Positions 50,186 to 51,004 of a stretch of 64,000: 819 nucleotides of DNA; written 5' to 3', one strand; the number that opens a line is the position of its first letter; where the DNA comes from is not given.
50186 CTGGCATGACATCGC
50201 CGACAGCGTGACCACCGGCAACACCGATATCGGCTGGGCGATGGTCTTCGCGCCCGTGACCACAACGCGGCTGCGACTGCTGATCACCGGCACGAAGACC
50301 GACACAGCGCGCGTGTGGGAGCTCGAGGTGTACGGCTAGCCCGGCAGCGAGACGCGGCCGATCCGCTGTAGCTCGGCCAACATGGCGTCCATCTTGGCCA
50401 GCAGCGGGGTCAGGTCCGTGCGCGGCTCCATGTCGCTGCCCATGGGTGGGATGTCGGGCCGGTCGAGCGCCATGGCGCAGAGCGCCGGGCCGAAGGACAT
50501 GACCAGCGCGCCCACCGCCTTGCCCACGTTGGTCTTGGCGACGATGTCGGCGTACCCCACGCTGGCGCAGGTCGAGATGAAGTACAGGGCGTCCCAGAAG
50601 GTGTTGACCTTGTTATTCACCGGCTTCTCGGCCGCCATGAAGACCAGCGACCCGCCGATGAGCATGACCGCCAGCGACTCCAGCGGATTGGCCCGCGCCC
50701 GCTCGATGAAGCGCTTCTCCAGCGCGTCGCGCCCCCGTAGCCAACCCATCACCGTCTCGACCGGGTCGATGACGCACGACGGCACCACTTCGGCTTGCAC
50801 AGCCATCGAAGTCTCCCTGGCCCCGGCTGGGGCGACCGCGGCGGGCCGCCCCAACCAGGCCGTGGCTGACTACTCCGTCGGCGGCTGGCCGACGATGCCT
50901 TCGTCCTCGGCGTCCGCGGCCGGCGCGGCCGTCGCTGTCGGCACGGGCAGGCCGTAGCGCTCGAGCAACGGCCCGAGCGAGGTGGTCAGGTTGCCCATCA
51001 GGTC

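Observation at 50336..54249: Flotillin / NfeD(YqiJ)-like / short SPFH operon terminating in a K+-channel-like gene with a GYAD filter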

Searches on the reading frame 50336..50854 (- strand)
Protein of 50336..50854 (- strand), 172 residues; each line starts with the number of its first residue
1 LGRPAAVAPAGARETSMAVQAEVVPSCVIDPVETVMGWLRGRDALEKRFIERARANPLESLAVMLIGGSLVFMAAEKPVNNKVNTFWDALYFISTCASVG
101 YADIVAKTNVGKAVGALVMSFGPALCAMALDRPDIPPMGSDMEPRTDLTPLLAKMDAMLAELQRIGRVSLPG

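Call 3: search_protein_families(library=pfam, proteins=[window:50336-50854:-], max_evalue=0.01)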
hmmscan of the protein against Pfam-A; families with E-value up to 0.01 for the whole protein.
window:50336-50854:- (172 aa): 1 family
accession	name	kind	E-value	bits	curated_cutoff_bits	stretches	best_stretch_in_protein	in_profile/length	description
PF07885.22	Ion_trans_2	-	1.6e-09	38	22.5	1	63-130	5-70/79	Ion channel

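Call 4: search_protein_families(library=ncbifam, proteins=[window:50336-50854:-], max_evalue=0.01)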
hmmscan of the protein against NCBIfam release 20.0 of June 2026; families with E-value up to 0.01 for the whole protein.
window:50336-50854:- (172 aa): 1 family
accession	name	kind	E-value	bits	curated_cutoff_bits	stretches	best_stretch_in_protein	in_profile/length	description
NF040645.1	K_channel_Meth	equivalog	2.3e-08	34.1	300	1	55-115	127-187/203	hyperpolarization-activated voltage-gated potassium channel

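Call 7: find_homologous_proteins(query=window:50339-50806:-, max_evalue=0.001)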
Query seq(156 aa) (156 aa): 19 proteins with E <= 0.001 among 54 candidates.
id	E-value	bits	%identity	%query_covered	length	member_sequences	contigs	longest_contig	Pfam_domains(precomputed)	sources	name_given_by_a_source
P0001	1.8e-96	338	100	100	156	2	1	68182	PF07885.23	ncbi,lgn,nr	ncbi:MAG: two pore domain potassium channel family protein [Armatimonadetes bacterium]|nr:two pore d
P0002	3.0e-80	285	84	97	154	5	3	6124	PF07885.23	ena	-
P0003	2.7e-79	282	82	98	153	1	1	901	PF07885.23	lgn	-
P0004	2.8e-40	155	56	87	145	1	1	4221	PF07885.23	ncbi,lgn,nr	ncbi:MAG: two pore domain potassium channel family protein [Armatimonadetes bacterium]|nr:two pore d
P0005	2.2e-39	153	49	95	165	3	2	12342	PF07885.23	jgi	jgi:hypothetical protein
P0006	1.9e-38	150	49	96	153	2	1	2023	PF07885.23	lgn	-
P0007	1.8e-37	146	51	90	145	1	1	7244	PF07885.23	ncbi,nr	ncbi:MAG: potassium channel family protein, partial [Abditibacteriales bacterium]|nr:potassium chann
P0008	3.1e-35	139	53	90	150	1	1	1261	PF07885.23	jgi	jgi:hypothetical protein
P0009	1.0e-34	137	48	92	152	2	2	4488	PF07885.23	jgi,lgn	jgi:hypothetical protein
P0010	6.6e-32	128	45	92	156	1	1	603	PF07885.23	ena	-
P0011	1.2e-31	127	53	78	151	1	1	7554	PF07885.23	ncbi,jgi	ncbi:MAG TPA: potassium channel family protein [Phycisphaerae bacterium]|jgi:hypothetical protein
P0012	3.0e-31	126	46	92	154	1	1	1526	PF07885.23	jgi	jgi:hypothetical protein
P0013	2.0e-29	120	46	90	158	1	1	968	PF07885.23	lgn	-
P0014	5.4e-29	119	44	85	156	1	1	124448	PF07885.23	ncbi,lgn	-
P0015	6.8e-29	119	47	85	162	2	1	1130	PF07885.23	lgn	-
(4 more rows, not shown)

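Call 9: find_related_loci(query=A1, collection=genome_contigs, flank=8000)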
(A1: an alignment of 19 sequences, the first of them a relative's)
Query A1 (156 aa) in genome_contigs; peptide patterns used: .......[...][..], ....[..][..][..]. (x = any residue, [..] = any of these).
83 stretches matched a pattern; 49 encode a relative of the query (tblastn E <= 1e-3); 49 distinct loci.
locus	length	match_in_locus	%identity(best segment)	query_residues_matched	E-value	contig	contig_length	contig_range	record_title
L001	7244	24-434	51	12-151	2e-43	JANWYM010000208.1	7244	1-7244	MAG: Abditibacteriales bacterium isolate SKYG70 NODE_208_length_7244_cov_4.095437, whole genome shotgun sequence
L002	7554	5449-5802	53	28-149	8e-38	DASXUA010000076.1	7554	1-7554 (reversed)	MAG TPA_asm: Phycisphaerae bacterium isolate SMAG_U4706 k141_1433243, whole genome shotgun sequence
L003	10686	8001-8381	47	15-148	7e-35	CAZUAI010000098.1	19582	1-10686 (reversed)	MAG TPA_asm: uncultured Planctomycetales bacterium isolate SRP278314_co1_4 genome assembly, contig: NODE_3483_length_195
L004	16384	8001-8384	44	17-148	2e-34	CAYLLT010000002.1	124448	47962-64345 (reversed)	MAG TPA_asm: uncultured Planctomycetales bacterium isolate SRP119689_co1_258 genome assembly, contig: NODE_117_length_12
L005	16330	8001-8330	48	40-146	2e-30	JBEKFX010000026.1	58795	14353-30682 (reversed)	MAG: Polyangiaceae bacterium isolate SPRUCE 23 SPRUCE_23_26, whole genome shotgun sequence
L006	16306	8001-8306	49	17-118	3e-27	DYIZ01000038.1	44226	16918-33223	MAG TPA_asm: Candidatus Aquidulcis sp. isolate FI88_58_10 Afr_mines_FI88_354_length_44226_cov_4_459261, whole genome sho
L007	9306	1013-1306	49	26-125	3e-27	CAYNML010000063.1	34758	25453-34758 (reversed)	MAG TPA_asm: uncultured Anaerolineae bacterium isolate binchicken_co107_373 genome assembly, contig: NODE_3111_length_34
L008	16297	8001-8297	51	19-117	5e-26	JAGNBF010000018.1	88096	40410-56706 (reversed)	MAG: Chloroflexota bacterium isolate Go_Eff_bin_125 Go_Eff_297_length_88096_cov_14.868886, whole genome shotgun sequence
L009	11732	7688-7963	50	26-117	1e-26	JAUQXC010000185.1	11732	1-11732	MAG: Thermoflexales bacterium isolate BIN19 contig_63552, whole genome shotgun sequence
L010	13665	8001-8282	50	26-119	4e-27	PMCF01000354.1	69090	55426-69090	MAG: Anaerolineae bacterium isolate fen_1063 73.20120700_E3M.207_contig_4128, whole genome shotgun sequence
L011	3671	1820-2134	49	14-118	6e-27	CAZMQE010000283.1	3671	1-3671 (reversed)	MAG TPA_asm: uncultured Anaerolinea sp. isolate binchicken_co197_367 genome assembly, contig: NODE_57375_length_3671_cov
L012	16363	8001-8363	43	24-150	2e-26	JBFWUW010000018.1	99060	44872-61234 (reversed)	MAG: Pirellulales bacterium isolate CA_2019_TPBF_8 NODE_1877_length_99060_cov_5.616185_TPBF, whole genome shotgun sequen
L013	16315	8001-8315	46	14-118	3e-26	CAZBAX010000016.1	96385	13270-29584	MAG TPA_asm: uncultured Anaerolinea sp. isolate SRP287051_co2_135 genome assembly, contig: NODE_486_length_96385_cov_26.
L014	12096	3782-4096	49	14-118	3e-26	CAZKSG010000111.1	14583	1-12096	MAG TPA_asm: uncultured Anaerolinea sp. isolate binchicken_co197_557 genome assembly, contig: NODE_6972_length_14583_cov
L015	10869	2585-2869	51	26-120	5e-26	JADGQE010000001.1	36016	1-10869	MAG: Thermoflexales bacterium isolate Chersky.3_67 contig-100_144, whole genome shotgun sequence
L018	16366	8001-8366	43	8-117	2e-24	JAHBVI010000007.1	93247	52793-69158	MAG: Anaerolineae bacterium isolate ACE_CHL11 CHL11_7, whole genome shotgun sequence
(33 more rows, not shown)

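Call 14: search_protein_families(library=pfam, proteins=[L013:7259-7870:+, L013:8336-9034:+, L013:4303-5088:+, L013:3458-4267:+, L013:5129-7198:+, L004:3483-4841:+, L004:5024-5812:+, L005:5248-5937:+, L018:7367-7903:+, L012:3270-4685:+], max_evalue=0.1)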
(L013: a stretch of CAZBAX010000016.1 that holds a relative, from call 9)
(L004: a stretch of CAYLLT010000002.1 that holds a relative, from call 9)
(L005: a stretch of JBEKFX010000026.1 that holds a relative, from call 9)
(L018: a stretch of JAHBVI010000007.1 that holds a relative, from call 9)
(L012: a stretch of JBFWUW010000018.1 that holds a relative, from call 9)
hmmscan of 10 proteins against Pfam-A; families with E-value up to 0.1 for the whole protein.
L013:7259-7870:+ (203 aa): 4 families
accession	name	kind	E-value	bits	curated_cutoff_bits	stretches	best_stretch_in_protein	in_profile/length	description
PF04012.17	PspA_IM30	-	2.1e-07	31.2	33.9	1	40-156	28-144/220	PspA/IM30 family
PF07743.18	HSCB_C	-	0.026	15.3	22.1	1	23-75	8-60/74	HSCB C-terminal oligomerisation domain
PF21402.2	NLRX1_C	-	0.033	14.4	27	1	143-175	11-43/62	NLR family member X1, C-terminal domain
PF16034.10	JAKMIP_CC3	-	0.065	13.3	30.2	0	47-159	86-198/200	JAKMIP CC3 domain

L013:8336-9034:+ (232 aa): 7 families
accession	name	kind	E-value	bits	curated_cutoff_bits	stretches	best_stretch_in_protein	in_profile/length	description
PF04012.17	PspA_IM30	-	2.9e-20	73.3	33.9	1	9-224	2-215/220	PspA/IM30 family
PF00038.26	Filament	-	0.00098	19.3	40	1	38-142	202-305/313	Intermediate filament protein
PF15189.11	MEIOC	-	0.0097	16.1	27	1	5-48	73-116/166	Meiosis-specific coiled-coil domain-containing protein MEIOC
PF09177.16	STX6_10_61_N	-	0.021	15.8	29.4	0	94-156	6-69/99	Syntaxin 6/10/61, N-terminal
PF23991.1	DUF7310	-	0.026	15.4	40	1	37-85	8-55/83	Coiled-coil region of unknown function (DUF7310)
PF05636.17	HIGH_NTase1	-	0.03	14.1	27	1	63-164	207-306/402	HIGH Nucleotidyl Transferase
PF14775.11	NYD-SP28_assoc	-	0.043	14.3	27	1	122-152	27-57/60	Sperm tail C-terminal domain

L013:4303-5088:+ (261 aa): 2 families
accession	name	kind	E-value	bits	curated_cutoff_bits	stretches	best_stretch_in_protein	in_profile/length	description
PF21001.2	YqiJ_N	-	1.3e-06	29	23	1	15-162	2-108/116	Inner membrane protein YqiJ, N-terminal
PF22807.2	TrAA12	-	0.053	12.3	30.9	0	38-76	394-432/463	TrAA12-like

L013:3458-4267:+ (269 aa): 1 family
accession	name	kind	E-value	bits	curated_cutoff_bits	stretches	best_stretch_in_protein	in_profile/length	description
PF00072.30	Response_reg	-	3.7e-05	24.3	30.2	1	7-123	1-109/111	Response regulator receiver domain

L013:5129-7198:+ (689 aa): 1 family
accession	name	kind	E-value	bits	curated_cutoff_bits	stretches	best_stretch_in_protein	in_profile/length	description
PF01145.31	Band_7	-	1.6e-15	58.1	23.6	1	37-195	3-146/176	SPFH domain / Band 7 family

L004:3483-4841:+ (452 aa): 6 families
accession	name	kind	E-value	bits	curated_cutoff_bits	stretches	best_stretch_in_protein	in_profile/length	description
PF13717.11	Zn_ribbon_4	-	0.002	18.5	30.3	1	29-60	2-36/36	zinc-ribbon domain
PF11023.14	DUF2614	-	0.0079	16.8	21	1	26-61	65-95/111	Zinc-ribbon containing domain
PF02985.28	HEAT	-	0.015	16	23.5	0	210-230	2-22/31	HEAT repeat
PF13646.12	HEAT_2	-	0.028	15.1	27.7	0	265-303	33-69/88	HEAT repeats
PF12773.13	DZR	-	0.074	13.7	27.3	0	32-113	1-45/45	Double zinc ribbon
PF13240.11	Zn_Ribbon_1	-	0.083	13.2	25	1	95-114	2-21/23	zinc-ribbon domain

L004:5024-5812:+ (262 aa): 2 families
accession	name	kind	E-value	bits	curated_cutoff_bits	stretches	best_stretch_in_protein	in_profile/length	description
PF22807.2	TrAA12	-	4.9e-06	25.5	30.9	1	48-114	374-444/463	TrAA12-like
PF21001.2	YqiJ_N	-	1.3e-05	25.7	23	1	74-167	46-109/116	Inner membrane protein YqiJ, N-terminal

L005:5248-5937:+ (229 aa): 1 family
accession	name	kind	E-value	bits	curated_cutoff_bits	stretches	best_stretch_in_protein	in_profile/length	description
PF21001.2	YqiJ_N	-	1.7e-06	28.6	23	1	10-104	1-89/116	Inner membrane protein YqiJ, N-terminal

L018:7367-7903:+ (178 aa): 5 families
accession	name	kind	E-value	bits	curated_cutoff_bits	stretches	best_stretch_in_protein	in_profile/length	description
PF04012.17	PspA_IM30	-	9e-07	29.2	33.9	2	6-71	1-64/220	PspA/IM30 family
PF11180.13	DUF2968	-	0.016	15.3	27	1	34-105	110-177/180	Protein of unknown function (DUF2968)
PF25764.1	KIF21A_4th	-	0.017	15.2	33.1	1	38-167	22-144/183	KIF21A-like domain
PF16526.10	CLZ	-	0.023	15.5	26.7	1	79-115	20-56/71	C-terminal leucine zipper domain of cyclic nucleotide-gated channels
PF09728.14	Taxilin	-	0.095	12.3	30.3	1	84-153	26-96/302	Myosin-like coiled-coil protein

L012:3270-4685:+ (471 aa): 0 families

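Call 24: find_encoding_contigs(protein=P0002, flank=6000, max_places=3)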
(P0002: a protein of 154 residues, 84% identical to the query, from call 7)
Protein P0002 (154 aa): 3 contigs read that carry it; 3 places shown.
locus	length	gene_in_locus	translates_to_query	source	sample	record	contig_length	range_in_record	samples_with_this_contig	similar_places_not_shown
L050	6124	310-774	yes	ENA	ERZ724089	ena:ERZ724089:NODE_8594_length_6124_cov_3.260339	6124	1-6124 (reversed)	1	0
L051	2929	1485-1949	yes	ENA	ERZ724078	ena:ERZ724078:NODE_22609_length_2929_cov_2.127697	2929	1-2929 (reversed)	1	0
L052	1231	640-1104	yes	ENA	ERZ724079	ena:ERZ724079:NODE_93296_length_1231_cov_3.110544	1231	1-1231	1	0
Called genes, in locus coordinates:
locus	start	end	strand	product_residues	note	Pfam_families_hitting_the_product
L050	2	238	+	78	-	?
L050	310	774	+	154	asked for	PF07885:Ion_trans_2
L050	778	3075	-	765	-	PF00890:FAD_binding_2 (weak), PF12831:FAD_oxidored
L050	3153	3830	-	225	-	PF07963:N_methyl, PF07596:SBP_bac_10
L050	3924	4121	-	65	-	-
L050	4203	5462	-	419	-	PF00251:Glyco_hydro_32N, PF04616:Glyco_hydro_43, PF22847:Glyco_hydro_43_rel (faint)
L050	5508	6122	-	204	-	?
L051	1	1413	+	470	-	?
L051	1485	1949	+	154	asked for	PF07885:Ion_trans_2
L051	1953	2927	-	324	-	?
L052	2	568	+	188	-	?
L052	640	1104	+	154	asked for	PF07885:Ion_trans_2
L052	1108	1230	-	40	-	?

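Call 25: find_encoding_contigs(protein=P0005, flank=8000, max_places=3)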
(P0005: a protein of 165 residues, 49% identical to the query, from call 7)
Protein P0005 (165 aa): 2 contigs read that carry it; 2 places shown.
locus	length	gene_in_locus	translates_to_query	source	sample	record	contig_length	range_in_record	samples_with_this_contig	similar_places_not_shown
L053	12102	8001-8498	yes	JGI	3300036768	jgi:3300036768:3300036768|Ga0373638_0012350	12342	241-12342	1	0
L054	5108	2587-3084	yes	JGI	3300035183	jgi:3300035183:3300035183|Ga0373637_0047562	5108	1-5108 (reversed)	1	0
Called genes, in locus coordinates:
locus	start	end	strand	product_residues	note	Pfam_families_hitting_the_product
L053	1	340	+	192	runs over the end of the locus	?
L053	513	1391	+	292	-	PF02129:Peptidase_S15 (weak)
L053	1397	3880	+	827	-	PF00756:Esterase, PF00326:Peptidase_S9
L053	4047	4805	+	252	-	PF13267:DUF4058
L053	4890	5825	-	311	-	-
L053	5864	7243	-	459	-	PF00884:Sulfatase, PF01663:Phosphodiest (faint), PF16347:SGSH_C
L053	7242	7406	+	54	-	-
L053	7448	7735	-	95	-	-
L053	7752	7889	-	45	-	-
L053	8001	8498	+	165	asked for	PF07885:Ion_trans_2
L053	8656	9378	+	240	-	PF02633:Creatininase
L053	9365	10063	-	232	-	PF06452:CBM9_1, PF16011:CBM9_2 (faint)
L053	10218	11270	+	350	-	PF01435:Peptidase_M48, PF13248:Zn_ribbon_3 (faint), PF17032:Zn_ribbon_15 (faint), PF12773:DZR, PF13240:Zn_Ribbon_1 (weak), PF24460:DUF7575 (faint), PF24463:DUF7577 (faint)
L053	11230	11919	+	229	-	PF17032:Zn_ribbon_15 (faint), PF12773:DZR, PF13240:Zn_Ribbon_1 (weak)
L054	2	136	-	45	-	?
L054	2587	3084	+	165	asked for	PF07885:Ion_trans_2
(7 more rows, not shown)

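Call 26: search_protein_families(library=padloc, proteins=[window:50336-50806:-], max_evalue=0.01)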
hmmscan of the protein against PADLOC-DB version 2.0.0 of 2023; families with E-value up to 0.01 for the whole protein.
window:50336-50806:- (156 aa): 0 families

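Call 28: predict_structure(alignment_id=A1)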
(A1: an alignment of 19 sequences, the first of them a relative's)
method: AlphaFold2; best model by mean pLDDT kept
length: 156 residues; sequences in the alignment: 19
mean_pLDDT: 79.1   pTM: 0.56
mean pLDDT of the five models: 79.1, 75.5, 73.9, 73.7, 72.8
residues with pLDDT >= 90: 40; 70-90: 83; 50-70: 26; < 50: 7
segments of 3 or more residues with pLDDT < 50: 1-4
pLDDT, mean of each block of 10 residues (from residue 1): 48 70 78 83 90 94 93 87 75 91 86 77 58 83 87 57
secondary structure, 60 per line:
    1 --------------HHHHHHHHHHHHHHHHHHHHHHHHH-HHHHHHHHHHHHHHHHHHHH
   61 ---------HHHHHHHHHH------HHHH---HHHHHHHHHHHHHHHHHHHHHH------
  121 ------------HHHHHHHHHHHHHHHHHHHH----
elements in order: H15-39 H41-60 H70-79 H86-89 H93-114 H133-152

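Call 30: search_solved_structures(query=A1, max_evalue=0.01, show_alignments=3)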
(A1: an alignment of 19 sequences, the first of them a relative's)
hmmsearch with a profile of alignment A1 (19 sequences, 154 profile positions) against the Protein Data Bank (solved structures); distinct sequences matched with E-value up to 0.01: 98 (the best 60 are shown).
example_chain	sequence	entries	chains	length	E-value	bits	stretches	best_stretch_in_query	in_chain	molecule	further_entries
4h33_A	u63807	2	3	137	7.5e-08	35.1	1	64-117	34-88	Lmo2059 protein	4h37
1orq_C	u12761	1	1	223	4.3e-07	32.7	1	50-110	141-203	potassium channel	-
2a0l_A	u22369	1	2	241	4.3e-07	32.7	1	50-110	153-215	Voltage-gated potassium channel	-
6uwm_A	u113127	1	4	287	6.8e-07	32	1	50-110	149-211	Voltage-gated potassium channel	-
2a9h_A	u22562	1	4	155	2.2e-05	27.1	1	49-111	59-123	Voltage-gated potassium channel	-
2p7t_C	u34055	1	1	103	4.1e-05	26.2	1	49-110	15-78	Voltage-gated potassium channel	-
3ogc_C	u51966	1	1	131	4.2e-05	26.2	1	49-110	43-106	Voltage-gated potassium channel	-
7m2i_C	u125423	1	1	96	4.8e-05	26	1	49-110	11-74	pH-gated potassium channel KcsA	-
5vk6_C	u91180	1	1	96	5.8e-05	25.8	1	49-110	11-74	pH-gated potassium channel KcsA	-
8sda_A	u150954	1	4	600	6.1e-05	25.7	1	51-112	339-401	Potassium voltage-gated channel subfamily B member 1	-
8sd3_A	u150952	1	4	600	7.5e-05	25.4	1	51-110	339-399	Potassium voltage-gated channel subfamily B member 1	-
4uuj_C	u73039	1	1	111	7.7e-05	25.4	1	49-110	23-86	VOLTAGE-GATED POTASSIUM CHANNEL KCSA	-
6w0a_C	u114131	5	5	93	7.8e-05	25.4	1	49-110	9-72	pH-gated potassium channel KcsA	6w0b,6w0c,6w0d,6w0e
1zwi_C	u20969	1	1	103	7.8e-05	25.3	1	49-110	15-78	Voltage-gated potassium channel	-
7m2j_C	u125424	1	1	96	8e-05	25.3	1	49-110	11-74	pH-gated potassium channel KcsA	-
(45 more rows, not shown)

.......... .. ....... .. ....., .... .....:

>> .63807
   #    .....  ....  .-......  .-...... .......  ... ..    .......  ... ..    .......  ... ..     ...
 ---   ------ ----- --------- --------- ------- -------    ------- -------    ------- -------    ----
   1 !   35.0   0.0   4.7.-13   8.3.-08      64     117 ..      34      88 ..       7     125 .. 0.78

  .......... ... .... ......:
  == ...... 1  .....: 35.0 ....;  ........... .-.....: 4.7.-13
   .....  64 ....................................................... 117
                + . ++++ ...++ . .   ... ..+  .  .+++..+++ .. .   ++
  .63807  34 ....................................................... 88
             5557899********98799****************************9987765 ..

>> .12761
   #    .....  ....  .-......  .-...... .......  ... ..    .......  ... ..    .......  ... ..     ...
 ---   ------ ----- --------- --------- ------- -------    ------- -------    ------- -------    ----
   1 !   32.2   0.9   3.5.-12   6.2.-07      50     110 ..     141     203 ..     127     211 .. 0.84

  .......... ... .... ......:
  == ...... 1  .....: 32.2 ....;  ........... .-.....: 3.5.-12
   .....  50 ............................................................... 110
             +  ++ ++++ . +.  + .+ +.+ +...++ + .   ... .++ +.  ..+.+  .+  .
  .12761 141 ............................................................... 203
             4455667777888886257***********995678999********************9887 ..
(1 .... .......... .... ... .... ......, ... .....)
